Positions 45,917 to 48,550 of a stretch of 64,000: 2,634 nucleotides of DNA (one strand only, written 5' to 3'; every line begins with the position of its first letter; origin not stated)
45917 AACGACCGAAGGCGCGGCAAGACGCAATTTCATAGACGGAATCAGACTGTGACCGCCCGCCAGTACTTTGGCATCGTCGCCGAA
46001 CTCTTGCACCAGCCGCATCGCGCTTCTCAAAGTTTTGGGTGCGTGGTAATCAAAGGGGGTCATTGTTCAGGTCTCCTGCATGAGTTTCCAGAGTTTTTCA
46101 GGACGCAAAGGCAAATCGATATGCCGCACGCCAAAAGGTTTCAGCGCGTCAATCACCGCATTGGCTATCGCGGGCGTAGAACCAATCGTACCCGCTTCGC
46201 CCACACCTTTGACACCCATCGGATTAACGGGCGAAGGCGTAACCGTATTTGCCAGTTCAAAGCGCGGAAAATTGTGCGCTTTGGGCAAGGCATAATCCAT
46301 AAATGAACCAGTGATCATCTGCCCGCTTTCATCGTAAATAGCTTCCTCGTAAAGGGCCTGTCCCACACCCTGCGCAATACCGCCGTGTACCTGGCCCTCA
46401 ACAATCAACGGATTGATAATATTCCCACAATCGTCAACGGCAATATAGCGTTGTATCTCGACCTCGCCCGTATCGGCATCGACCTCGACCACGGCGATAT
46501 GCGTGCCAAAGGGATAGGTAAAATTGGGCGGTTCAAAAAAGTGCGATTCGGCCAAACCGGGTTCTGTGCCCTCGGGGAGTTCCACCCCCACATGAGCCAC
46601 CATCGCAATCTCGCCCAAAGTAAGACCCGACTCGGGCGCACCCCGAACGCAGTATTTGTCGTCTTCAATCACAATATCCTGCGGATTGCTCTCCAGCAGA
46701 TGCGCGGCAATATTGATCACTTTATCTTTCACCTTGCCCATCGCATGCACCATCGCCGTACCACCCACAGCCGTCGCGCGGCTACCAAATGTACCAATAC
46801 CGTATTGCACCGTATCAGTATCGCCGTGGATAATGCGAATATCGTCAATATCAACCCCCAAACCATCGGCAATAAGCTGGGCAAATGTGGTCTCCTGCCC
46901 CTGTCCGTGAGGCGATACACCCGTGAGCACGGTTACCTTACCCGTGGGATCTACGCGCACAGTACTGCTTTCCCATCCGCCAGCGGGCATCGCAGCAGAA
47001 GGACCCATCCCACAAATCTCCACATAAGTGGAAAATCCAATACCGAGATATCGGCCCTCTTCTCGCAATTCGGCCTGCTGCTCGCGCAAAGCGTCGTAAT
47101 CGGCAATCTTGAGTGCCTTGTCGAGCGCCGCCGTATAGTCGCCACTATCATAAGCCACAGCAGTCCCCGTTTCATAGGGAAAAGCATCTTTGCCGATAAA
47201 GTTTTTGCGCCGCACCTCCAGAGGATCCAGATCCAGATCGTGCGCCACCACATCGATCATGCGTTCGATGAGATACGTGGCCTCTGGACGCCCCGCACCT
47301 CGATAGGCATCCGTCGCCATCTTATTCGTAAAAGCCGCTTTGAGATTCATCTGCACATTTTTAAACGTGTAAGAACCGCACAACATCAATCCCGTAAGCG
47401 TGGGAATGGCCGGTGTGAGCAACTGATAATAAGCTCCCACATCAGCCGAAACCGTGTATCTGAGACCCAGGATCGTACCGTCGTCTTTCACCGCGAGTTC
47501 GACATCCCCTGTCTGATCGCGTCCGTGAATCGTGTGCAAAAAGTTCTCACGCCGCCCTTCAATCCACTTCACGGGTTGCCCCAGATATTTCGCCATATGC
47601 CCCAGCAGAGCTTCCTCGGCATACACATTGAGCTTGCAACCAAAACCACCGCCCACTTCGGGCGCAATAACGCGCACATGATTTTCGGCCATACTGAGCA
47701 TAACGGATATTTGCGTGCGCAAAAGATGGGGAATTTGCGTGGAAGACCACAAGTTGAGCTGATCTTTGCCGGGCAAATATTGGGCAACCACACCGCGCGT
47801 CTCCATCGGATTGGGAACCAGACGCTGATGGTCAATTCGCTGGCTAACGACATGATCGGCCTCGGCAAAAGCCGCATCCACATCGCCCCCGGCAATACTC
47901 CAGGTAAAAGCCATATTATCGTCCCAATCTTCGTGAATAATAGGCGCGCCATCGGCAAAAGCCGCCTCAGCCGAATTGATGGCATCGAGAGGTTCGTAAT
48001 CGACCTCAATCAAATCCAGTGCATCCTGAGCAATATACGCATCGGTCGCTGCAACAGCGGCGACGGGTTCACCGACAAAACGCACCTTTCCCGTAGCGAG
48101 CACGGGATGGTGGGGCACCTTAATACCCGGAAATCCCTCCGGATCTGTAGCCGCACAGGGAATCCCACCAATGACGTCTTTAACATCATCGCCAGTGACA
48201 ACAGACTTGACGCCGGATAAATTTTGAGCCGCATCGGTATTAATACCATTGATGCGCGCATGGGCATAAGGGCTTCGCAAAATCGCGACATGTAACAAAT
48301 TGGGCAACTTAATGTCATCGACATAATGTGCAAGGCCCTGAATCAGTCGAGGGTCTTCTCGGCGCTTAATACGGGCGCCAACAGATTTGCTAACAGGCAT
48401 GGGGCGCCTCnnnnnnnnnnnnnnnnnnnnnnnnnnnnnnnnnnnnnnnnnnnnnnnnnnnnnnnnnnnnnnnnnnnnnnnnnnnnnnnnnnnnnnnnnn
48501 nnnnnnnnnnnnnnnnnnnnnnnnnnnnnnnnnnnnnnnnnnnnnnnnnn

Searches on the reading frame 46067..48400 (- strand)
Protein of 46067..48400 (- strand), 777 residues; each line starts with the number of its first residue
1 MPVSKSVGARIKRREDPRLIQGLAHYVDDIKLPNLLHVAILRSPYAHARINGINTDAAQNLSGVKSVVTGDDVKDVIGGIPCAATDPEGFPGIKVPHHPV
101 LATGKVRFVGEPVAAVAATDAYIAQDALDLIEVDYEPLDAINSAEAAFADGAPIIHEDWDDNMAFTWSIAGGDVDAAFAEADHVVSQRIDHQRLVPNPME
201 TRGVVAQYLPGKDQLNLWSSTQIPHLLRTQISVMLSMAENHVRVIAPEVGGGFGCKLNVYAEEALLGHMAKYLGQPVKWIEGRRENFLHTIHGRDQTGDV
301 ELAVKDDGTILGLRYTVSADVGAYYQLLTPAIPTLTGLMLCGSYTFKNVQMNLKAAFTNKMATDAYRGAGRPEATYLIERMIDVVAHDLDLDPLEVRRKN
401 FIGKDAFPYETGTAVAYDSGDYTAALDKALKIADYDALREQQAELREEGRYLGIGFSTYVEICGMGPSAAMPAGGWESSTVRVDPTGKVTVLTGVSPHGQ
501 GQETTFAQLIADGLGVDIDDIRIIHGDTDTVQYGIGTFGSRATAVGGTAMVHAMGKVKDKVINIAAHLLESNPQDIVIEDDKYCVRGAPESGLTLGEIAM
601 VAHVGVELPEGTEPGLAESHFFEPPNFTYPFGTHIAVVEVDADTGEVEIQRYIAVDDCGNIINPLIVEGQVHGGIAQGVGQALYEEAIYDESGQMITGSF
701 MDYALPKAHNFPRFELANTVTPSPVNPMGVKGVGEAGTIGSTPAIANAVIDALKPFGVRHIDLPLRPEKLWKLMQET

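Call 44: search_protein_families(library=ncbifam, proteins=[window:46067-48400:-], max_evalue=0.00001)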
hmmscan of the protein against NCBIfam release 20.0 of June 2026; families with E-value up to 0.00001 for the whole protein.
window:46067-48400:- (777 aa): 13 families
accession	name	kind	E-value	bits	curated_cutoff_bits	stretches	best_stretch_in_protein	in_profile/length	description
NF041018.1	glyceraldDH_alpha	equivalog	5.6e-228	759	790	1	6-770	2-740/741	glyceraldehyde dehydrogenase subunit alpha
TIGR02416.1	CO_dehy_Mo_lg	equivalog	4.9e-220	732.6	991.15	1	15-772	1-769/770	aerobic carbon-monoxide dehydrogenase large subunit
NF040766.1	CODH_aero_grp5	exception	2.2e-204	681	950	2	4-602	2-594/785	aerobic carbon-monoxide dehydrogenase large subunit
NF043082.1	XdhA_XDHase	equivalog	1.8e-137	459.5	780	1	7-776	1-754/758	xanthine dehydrogenase subunit XdhA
TIGR03194.1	4hydrxCoA_A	equivalog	1e-136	457.3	994.55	1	20-773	10-745/746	4-hydroxybenzoyl-CoA reductase subunit alpha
NF007426.0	PRK09970.1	equivalog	8.3e-133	444.1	916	1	5-776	4-757/761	xanthine dehydrogenase molybdenum-binding subunit XdhA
TIGR03196.1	pucD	equivalog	6.8e-99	332.3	783.65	1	12-771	8-755/763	xanthine dehydrogenase subunit D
TIGR03313.1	Se_sel_red_Mo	hypoth_equivalog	5.7e-83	279.1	1101.9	2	167-772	357-947/951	molybdopterin-dependent oxidoreductase Mo/Fe-S-binding subunit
TIGR02965.1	xanthine_xdhB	equivalog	4.5e-80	269.8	849.5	1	17-714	11-688/758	xanthine dehydrogenase molybdopterin binding subunit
NF045668.1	pterin_aldehy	equivalog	1.4e-79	268.2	1100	2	8-556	176-713/905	molybdopterin-dependent aldehyde oxidoreductase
TIGR03311.1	Se_dep_XDH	equivalog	8.7e-72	242.4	830.45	2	6-565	161-682/848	selenium-dependent xanthine dehydrogenase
NF041671.1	peri_hyde_PaoC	equivalog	1.8e-64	218.4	1180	1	5-774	16-731/735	aldehyde oxidoreductase molybdenum-binding subunit PaoC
TIGR02969.1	mam_aldehyde_ox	subfamily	9.3e-36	122.8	1912.3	1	21-770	590-1303/1330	aldehyde oxidase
